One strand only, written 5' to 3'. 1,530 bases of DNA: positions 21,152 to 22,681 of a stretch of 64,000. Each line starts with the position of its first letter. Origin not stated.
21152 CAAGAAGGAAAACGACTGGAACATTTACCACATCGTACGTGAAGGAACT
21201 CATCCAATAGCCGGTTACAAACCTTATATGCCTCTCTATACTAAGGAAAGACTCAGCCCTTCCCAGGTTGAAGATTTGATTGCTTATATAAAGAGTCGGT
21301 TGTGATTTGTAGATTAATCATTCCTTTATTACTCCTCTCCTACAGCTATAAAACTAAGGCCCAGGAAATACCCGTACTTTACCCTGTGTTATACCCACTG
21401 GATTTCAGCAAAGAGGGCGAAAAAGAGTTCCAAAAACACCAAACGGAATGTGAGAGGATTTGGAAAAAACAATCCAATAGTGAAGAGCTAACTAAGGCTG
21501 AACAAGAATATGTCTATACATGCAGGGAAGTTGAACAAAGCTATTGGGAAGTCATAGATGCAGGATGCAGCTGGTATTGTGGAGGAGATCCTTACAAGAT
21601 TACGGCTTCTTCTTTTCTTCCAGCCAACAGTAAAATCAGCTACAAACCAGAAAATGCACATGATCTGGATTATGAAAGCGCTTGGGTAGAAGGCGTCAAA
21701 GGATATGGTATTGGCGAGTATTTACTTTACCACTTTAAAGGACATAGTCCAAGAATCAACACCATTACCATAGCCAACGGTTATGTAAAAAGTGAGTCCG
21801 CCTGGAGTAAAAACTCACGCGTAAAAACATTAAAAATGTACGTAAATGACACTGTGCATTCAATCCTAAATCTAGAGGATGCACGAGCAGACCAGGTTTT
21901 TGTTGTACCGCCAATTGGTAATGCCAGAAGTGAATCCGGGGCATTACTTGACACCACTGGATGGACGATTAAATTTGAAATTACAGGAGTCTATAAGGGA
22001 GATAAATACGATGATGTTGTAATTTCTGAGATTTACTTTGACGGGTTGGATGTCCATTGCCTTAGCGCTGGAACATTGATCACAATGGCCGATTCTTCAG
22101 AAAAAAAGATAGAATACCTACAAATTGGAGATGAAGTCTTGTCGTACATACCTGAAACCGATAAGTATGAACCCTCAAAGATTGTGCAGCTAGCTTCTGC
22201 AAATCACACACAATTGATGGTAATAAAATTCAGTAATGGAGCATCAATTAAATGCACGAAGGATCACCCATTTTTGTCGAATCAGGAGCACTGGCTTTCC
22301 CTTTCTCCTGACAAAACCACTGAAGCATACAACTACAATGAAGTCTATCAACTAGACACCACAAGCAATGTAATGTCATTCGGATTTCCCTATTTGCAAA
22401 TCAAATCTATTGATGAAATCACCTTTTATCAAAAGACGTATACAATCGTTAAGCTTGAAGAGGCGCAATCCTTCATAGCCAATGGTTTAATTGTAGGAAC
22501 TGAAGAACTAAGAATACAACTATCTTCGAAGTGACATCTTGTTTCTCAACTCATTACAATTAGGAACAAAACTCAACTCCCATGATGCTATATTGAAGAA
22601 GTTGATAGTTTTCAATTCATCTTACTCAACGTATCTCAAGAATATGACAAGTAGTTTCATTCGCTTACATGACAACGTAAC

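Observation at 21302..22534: Hedgehog-like architecture: a secreted glycan-binding domain followed by a terminal Hint domain, translationally coupled to a diheme cytochrome c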

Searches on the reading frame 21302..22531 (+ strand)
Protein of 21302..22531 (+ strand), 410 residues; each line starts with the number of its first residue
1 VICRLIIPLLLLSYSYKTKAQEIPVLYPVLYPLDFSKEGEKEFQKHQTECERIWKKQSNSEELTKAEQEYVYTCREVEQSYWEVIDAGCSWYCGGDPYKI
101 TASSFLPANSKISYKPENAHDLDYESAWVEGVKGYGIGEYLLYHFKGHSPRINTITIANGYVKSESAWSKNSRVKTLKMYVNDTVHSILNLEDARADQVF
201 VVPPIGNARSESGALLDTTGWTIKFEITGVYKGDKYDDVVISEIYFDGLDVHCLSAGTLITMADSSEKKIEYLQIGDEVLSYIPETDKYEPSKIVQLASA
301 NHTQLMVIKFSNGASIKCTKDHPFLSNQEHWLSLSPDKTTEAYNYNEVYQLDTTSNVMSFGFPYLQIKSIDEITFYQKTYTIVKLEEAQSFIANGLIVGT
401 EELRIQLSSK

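Call 3: search_protein_families(library=pfam, proteins=[window:21302-22531:+], max_evalue=1)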
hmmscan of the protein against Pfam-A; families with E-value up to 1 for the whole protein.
window:21302-22531:+ (410 aa): 9 families
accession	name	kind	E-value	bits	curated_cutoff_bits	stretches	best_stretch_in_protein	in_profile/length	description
PF25302.1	NADase_transloc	-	4.6e-51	173.3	27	1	91-247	1-146/146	NAD glycohydrolase translocation F5/8 type C domain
PF08517.17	AXH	-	1.3e-06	29.4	33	1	256-345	3-100/116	Ataxin-1 and HBP1 module (AXH)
PF05203.21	Hom_end_hint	-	3.8e-06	27.5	32.1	1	253-344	1-87/228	Hom_end-associated Hint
PF14890.11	Intein_splicing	-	4.4e-06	27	35.8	1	260-332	1-79/155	Intein splicing domain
PF01079.26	Hint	-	0.00061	19.9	29.7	1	252-329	12-91/213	Hint module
PF14623.11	Vint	-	0.00081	19.7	27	1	253-351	2-90/166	Hint-domain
PF15057.12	DUF4537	-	0.0012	19.3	27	1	245-328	31-110/120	Domain of unknown function (DUF4537)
PF07591.16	PT-HINT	-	0.026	15.2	27.7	1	267-332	8-76/137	Pretoxin HINT domain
PF10458.14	Val_tRNA-synt_C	-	0.12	13.2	25.9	1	40-81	10-51/66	Valyl tRNA synthetase tRNA binding arm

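Call 4: search_protein_families(library=ncbifam, proteins=[window:21302-22531:+], max_evalue=1)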
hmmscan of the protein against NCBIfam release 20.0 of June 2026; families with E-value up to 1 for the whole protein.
window:21302-22531:+ (410 aa): 6 families
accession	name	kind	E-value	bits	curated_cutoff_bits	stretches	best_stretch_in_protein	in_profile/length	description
NF047619.1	NADase_discoid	domain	3.1e-39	134.1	38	1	102-245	1-130/130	NADase-type glycan-binding domain-containing protein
NF038162.1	RtcB_rel_intein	exception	1.8e-08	32.9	1150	2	178-328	25-173/961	intein-containing RtcB family protein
TIGR01445.1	intein_Nterm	domain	5.3e-07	30.5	24.5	1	253-325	1-82/83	intein N-terminal splicing region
NF038136.1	rSAM_Rv_intein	exception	1.7e-05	23.9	700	1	251-342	74-165/574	intein-containing Rv2578c family radical SAM protein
NF005852.0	PRK07773.1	equivalog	0.00015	20.1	780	1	252-334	397-481/886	replicative DNA helicase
NF052663.1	RtcB_rel_intein2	exception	0.00036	19.5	1050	1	248-329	73-156/626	intein-containing RctB family protein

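Call 5: find_homologous_proteins(query=window:21302-22531:+)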
Query window:21302-22531:+ (410 aa): 1312 proteins with E <= 0.001 among 3522 candidates; the best 120 are listed.
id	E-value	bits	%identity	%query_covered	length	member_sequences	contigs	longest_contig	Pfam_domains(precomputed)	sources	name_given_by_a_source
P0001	9.7e-277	935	100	100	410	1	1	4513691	PF05203.22,PF25302.1,PF08517.18,PF14890.12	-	-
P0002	2.0e-131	457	53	98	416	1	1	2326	PF05203.22,PF25302.1,PF08517.18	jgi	jgi:hypothetical protein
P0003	2.9e-127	443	52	97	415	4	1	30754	PF25302.1,PF14890.12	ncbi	ncbi:MAG: hypothetical protein R3B93_23830 [Bacteroidia bacterium]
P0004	1.0e-126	441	52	94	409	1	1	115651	PF25302.1,PF08517.18,PF14890.12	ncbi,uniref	ncbi:Hint domain-containing protein [Rapidithrix thailandica]|uniref:Hint domain-containing protein 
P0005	1.4e-120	421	51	99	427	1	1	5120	PF25302.1,PF08517.18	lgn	-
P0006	9.0e-118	412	48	98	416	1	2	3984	PF25302.1,PF01079.26,PF08517.18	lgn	-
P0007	7.7e-117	409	48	98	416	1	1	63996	PF14623.12,PF25302.1,PF01079.26,PF08517.18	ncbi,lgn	-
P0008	2.1e-116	407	48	98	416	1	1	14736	PF14623.12,PF25302.1,PF01079.26,PF08517.18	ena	-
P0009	4.3e-116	406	49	99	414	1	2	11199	PF25302.1,PF08517.18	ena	-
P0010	5.3e-116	406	49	97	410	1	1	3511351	PF07591.16,PF14623.12,PF05203.22,PF25302.1,PF01079.26,PF13403.12,PF08517.18,PF14890.12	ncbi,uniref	ncbi:Hint domain-containing protein [Limibacter armeniacum]|uniref:NADase-type glycan-binding domain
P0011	1.1e-115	405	48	98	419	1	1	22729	PF05203.22,PF25302.1,PF01079.26,PF08517.18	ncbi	ncbi:MAG: hypothetical protein JXR10_18015 [Cyclobacteriaceae bacterium]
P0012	1.5e-115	404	51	93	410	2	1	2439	PF25302.1,PF01079.26,PF08517.18,PF14890.12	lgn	-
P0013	8.4e-115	402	51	93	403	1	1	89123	PF05203.22,PF25302.1,PF01079.26,PF08517.18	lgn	-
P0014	1.1e-114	402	50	98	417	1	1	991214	PF25302.1,PF08517.18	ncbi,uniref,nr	ncbi:hypothetical protein [uncultured Aquimarina sp.]|uniref:NADase-type glycan-binding domain-conta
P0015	1.3e-114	401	49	97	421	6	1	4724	PF05203.22,PF25302.1,PF01079.26,PF08517.18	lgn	-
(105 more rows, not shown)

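Call 6: search_solved_structures(query=window:21302-22531:+, max_evalue=1, show_alignments=3)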
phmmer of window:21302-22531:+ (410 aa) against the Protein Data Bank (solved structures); distinct sequences matched with E-value up to 1: 15.
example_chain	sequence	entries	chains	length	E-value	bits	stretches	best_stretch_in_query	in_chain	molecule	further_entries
6y75_A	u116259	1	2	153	6.1e-06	28.5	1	256-399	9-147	NAD(P)(+)--arginine ADP-ribosyltransferase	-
6tmm_AAA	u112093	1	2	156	6.2e-06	28.5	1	256-399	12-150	NAD(P)(+)--arginine ADP-ribosyltransferase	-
6tmm_BBB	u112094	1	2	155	7.6e-06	28.2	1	256-398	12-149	NAD(P)(+)--arginine ADP-ribosyltransferase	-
6y75_B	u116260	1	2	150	8.9e-06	28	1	256-397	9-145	NAD(P)(+)--arginine ADP-ribosyltransferase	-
7ji1_A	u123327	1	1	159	0.00033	22.8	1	104-246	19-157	ADP-ribosyl cyclase / cyclic ADP-ribose hydrolase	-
3ne8_A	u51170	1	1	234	0.0065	18.6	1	230-330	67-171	N-acetylmuramoyl-l-alanine amidase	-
2lwy_A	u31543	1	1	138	0.015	17.3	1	254-326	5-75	BACTERIAL INTEIN-LIKE DOMAIN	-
8w20_A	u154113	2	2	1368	0.028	16.5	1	251-332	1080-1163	Intein C-terminal splicing domain-containing protein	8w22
2m41_B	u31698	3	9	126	0.041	16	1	256-344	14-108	Ataxin-1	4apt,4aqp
4j2l_A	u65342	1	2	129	0.044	15.8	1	256-344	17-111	Ataxin-1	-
4j2j_A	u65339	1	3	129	0.045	15.8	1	256-344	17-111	Ataxin-1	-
1oa8_A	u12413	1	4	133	0.047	15.7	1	256-344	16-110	ATAXIN-1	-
3jtx_A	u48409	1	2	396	0.091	14.8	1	199-259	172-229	aminotransferase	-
9ifo_A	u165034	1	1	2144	0.4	12.7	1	171-396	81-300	Teneurin-Like Protein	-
6mwy_A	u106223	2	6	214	0.47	12.4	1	251-346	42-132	Pre-mRNA-processing-splicing factor 8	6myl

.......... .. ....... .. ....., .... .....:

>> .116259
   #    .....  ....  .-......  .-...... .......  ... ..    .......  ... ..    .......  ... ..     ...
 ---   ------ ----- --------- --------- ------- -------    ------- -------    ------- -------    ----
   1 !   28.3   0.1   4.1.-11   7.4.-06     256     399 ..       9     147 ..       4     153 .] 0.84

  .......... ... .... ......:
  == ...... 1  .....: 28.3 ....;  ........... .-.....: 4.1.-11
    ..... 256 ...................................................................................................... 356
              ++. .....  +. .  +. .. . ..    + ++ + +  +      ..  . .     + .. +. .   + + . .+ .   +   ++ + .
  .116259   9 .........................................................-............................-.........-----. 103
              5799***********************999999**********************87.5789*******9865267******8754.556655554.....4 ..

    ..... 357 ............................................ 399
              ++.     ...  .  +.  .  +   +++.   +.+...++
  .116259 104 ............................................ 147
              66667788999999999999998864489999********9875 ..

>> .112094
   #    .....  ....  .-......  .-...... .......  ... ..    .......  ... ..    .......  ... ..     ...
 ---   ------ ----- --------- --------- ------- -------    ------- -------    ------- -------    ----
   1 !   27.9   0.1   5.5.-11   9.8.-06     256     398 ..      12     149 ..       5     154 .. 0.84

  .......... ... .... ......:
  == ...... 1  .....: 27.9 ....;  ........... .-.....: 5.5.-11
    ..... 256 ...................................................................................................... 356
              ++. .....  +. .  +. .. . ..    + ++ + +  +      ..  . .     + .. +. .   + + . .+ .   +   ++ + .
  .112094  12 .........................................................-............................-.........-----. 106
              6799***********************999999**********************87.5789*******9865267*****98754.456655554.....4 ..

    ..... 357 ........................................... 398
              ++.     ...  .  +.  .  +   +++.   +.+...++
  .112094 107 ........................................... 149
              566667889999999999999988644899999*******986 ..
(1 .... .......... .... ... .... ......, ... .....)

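Call 13: find_related_loci(query=A1, collection=genome_contigs, flank=6000)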
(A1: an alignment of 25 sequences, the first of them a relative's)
Query A1 (410 aa) in genome_contigs; peptide patterns used: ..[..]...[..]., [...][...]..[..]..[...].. (x = any residue, [..] = any of these).
599 stretches matched a pattern (row limit reached: there are more); 410 encode a relative of the query (tblastn E <= 1e-3); the best 80 are kept; 80 distinct loci.
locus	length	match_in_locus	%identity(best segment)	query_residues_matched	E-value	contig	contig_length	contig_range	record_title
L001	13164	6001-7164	52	19-404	2e-131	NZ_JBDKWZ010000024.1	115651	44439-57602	Rapidithrix thailandica strain JCM 23209 contig24, whole genome shotgun sequence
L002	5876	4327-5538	51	8-404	2e-131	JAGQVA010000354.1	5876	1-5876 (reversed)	MAG: Bacteroidetes bacterium isolate HKST-UBA03 NODE_355_length_5876_cov_4.556303, whole genome shotgun sequence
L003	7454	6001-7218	48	4-404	1e-121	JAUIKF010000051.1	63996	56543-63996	MAG: Bacteroidia bacterium isolate Co_bin.347 NODE_3523_length_63996_cov_6.947674, whole genome shotgun sequence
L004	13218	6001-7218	48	5-408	4e-119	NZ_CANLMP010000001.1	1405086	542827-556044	Uncultured Aquimarina sp. isolate 4R5-1-G.fasta NODE_1, whole genome shotgun sequence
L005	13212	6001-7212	49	1-404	1e-118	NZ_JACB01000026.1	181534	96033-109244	Aquimarina megaterium XH134 contig26_scaffold8, whole genome shotgun sequence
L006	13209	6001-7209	48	6-404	1e-118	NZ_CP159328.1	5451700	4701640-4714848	Aquimarina sp. LLG6339-5 chromosome, complete genome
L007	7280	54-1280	48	2-405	4e-118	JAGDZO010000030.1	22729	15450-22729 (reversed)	MAG: Cyclobacteriaceae bacterium isolate FR12bac3 FR12DL_contig_4317, whole genome shotgun sequence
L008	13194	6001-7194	48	10-404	4e-118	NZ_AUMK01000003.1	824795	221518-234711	Aquimarina latercula DSM 2041 H526DRAFT_scaffold00002.2_C, whole genome shotgun sequence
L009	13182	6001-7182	49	18-405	6e-118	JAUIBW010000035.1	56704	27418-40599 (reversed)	MAG: Bacteroidia bacterium isolate 6_bin.65 NODE_731_length_56704_cov_1.413666, whole genome shotgun sequence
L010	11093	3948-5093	50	33-409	1e-117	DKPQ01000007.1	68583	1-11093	MAG TPA_asm: Flammeovirgaceae bacterium UBA7330 UBA7330_contig_18530, whole genome shotgun sequence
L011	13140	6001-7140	49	22-404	5e-116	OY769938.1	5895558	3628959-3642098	MAG: Flavobacteriales bacterium isolate 8533b3cd-f90e-4a47-8fbb-482e72fcba36 genome assembly, chromosome: 1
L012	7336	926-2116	49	20-408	7e-116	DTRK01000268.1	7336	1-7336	MAG TPA_asm: Flavobacteriales bacterium isolate UWMA-0023 NODE_7422_length_7336_cov_0.528534, whole genome shotgun seque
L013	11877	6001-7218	48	6-405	6e-115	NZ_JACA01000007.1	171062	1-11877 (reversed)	Aquimarina macrocephali JAMB N27 contig7_scaffold4, whole genome shotgun sequence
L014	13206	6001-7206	48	9-404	3e-114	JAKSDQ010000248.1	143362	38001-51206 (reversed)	MAG: Cytophagales bacterium isolate MAG.99 k141_10244126, whole genome shotgun sequence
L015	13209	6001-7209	45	1-403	4e-113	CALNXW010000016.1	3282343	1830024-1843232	MAG: uncultured bacterium isolate LOGT_bin.0142 genome assembly, contig: contig_9981, whole genome shotgun sequence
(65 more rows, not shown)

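Call 19: predict_structure(alignment_id=A1)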
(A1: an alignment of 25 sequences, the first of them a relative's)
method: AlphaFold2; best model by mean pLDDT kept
length: 410 residues; sequences in the alignment: 25
mean_pLDDT: 79.4   pTM: 0.60
mean pLDDT of the five models: 79.4, 79.3, 79.1, 77.7, 76.9
residues with pLDDT >= 90: 134; 70-90: 172; 50-70: 83; < 50: 21
segments of 3 or more residues with pLDDT < 50: 86-94, 211-214, 406-410
pLDDT, mean of each block of 10 residues (from residue 1): 67 64 87 78 85 87 85 62 52 60 68 67 60 70 81 83 79 92 95 89 72 54 92 79 69 84 97 93 93 83 79 92 94 85 84 95 92 72 91 96 51
secondary structure, 60 per line:
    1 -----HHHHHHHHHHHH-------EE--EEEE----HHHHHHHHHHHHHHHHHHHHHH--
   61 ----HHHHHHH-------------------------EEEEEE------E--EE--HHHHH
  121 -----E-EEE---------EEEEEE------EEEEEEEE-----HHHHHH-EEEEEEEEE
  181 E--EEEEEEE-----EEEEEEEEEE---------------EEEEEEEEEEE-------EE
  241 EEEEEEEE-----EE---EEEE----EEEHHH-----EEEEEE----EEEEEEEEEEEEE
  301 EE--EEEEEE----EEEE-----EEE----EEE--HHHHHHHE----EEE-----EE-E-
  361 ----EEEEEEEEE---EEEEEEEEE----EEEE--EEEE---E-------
elements in order: H6-17 E29-32 H37-58 H65-71 E97-102 H116-120 E128-130 E140-145 E152-159 H165-170 E172-181 E184-190 E196-205 E221-231 E239-248 E259-262 E267-269 E278-283 E288-302 E305-310 E315-318 E324-326 E331-333 H336-342 E348-350 E365-373 E377-385 E390-393 E396-399

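Call 23: fold_search(model_id=the predicted structure, library=pdb)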
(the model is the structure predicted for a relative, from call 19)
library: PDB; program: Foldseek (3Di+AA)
matches with E <= 10: 769; with E <= 0.001: 73
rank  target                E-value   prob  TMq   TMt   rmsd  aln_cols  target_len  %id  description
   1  6y75_A                2.5e-12  1.00  0.34  0.89   2.2       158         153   25  BIL2 domain from T.thermophila BUBL1 locus (C1A-N143A) (released 2021-02-03)
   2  6tmm_BBB              9.6e-12  1.00  0.33  0.83   3.0       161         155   25  BIL2 domain from T.thermophila BUBL1 locus (C1A-N143A) (released 2020-12-16)
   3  6y75_B                1.1e-11  1.00  0.34  0.89   2.1       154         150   25  BIL2 domain from T.thermophila BUBL1 locus (C1A-N143A) (released 2021-02-03)
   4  6tmm_AAA              3.3e-11  1.00  0.33  0.82   3.1       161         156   25  BIL2 domain from T.thermophila BUBL1 locus (C1A-N143A) (released 2020-12-16)
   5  1mi8                  4.2e-09  1.00  0.31  0.86   2.1       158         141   20  2.0 Angstrom crystal structure of a DnaB intein from Synechocystis sp. PCC 6803 (released 2003-08-19)
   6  6frh_A                1.6e-08  1.00  0.30  0.75   2.9       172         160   19  Crystal structure of Ssp DnaB Mini-Intein variant M86 (released 2019-01-30)
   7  2lwy_MODEL_1_A        1.8e-08  1.00  0.31  0.89   1.8       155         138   19  Solution Structure of Bacterial Intein-Like domain from Clostridium thermocellum (released 2013-05-08)
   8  6frg                  2.6e-08  1.00  0.30  0.75   3.1       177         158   19  Crystal structure of G-1F mutant of Ssp DnaB Mini-Intein variant M86 (released 2019-01-30)
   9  6rpq                  6.8e-08  1.00  0.30  0.49   7.1       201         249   15  Crystal structure of PhoCDC21-1 intein (released 2019-08-14)
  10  6frh_B                1.1e-07  1.00  0.30  0.79   3.5       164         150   20  Crystal structure of Ssp DnaB Mini-Intein variant M86 (released 2019-01-30)
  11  6qaz                  1.7e-07  1.00  0.29  0.88   2.9       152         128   17  Crystal structure of gp41-1 intein (released 2019-11-13)
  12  4kl5_B                2.9e-07  1.00  0.29  0.79   3.9       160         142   19  Crystal structure of NpuDnaE intein (released 2013-09-04)
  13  5i0a                  4.2e-07  1.00  0.29  0.78   2.9       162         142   16  RecA mini intein in complex with cisplatin (released 2016-09-21)
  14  3ifj_A                4.5e-07  1.00  0.28  0.79   2.5       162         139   17  Crystal structure of Mtu recA intein, splicing domain (released 2009-10-06)
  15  6mwy_A                4.7e-07  1.00  0.25  0.69   6.5       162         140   17  The Prp8 intein of Cryptococcus gattii (released 2019-11-06)
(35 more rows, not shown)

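Call 41: search_solved_structures(query=A1, max_evalue=0.01, show_alignments=0)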
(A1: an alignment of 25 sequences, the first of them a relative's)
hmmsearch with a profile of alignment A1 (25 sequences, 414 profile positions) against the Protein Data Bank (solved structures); distinct sequences matched with E-value up to 0.01: 23.
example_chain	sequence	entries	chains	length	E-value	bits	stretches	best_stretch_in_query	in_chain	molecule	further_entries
6y75_A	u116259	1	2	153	1.3e-15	60.5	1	257-402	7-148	NAD(P)(+)--arginine ADP-ribosyltransferase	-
6tmm_AAA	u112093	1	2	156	1.3e-15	60.5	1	257-402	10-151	NAD(P)(+)--arginine ADP-ribosyltransferase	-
6tmm_BBB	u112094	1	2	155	1.4e-15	60.4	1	257-401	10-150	NAD(P)(+)--arginine ADP-ribosyltransferase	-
6y75_B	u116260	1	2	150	1.7e-15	60.1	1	257-400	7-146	NAD(P)(+)--arginine ADP-ribosyltransferase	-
8w20_A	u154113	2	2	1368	1e-09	41.1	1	255-335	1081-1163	Intein C-terminal splicing domain-containing protein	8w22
7ji1_A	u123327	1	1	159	5.9e-08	35.3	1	114-249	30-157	ADP-ribosyl cyclase / cyclic ADP-ribose hydrolase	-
4j2j_A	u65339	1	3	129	1.1e-07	34.4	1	257-359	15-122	Ataxin-1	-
1oa8_A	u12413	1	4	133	2.9e-07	33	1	257-361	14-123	ATAXIN-1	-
2m41_B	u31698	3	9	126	3.2e-07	32.8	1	257-359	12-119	Ataxin-1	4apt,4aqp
4j2l_A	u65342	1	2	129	3.5e-07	32.7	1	257-359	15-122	Ataxin-1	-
2lwy_A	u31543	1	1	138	5.7e-07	32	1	256-334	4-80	BACTERIAL INTEIN-LIKE DOMAIN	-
2lcj_A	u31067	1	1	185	5.3e-05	25.5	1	281-331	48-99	Pab polC intein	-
1gpp_A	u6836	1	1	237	8.2e-05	24.9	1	256-327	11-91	ENDONUCLEASE PI-SCEI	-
1v06_A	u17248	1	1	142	0.00014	24.2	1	255-346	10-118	HMG BOX-CONTAINING PROTEIN 1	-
9cop_A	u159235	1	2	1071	0.00022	23.5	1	253-288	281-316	V-type proton ATPase catalytic subunit A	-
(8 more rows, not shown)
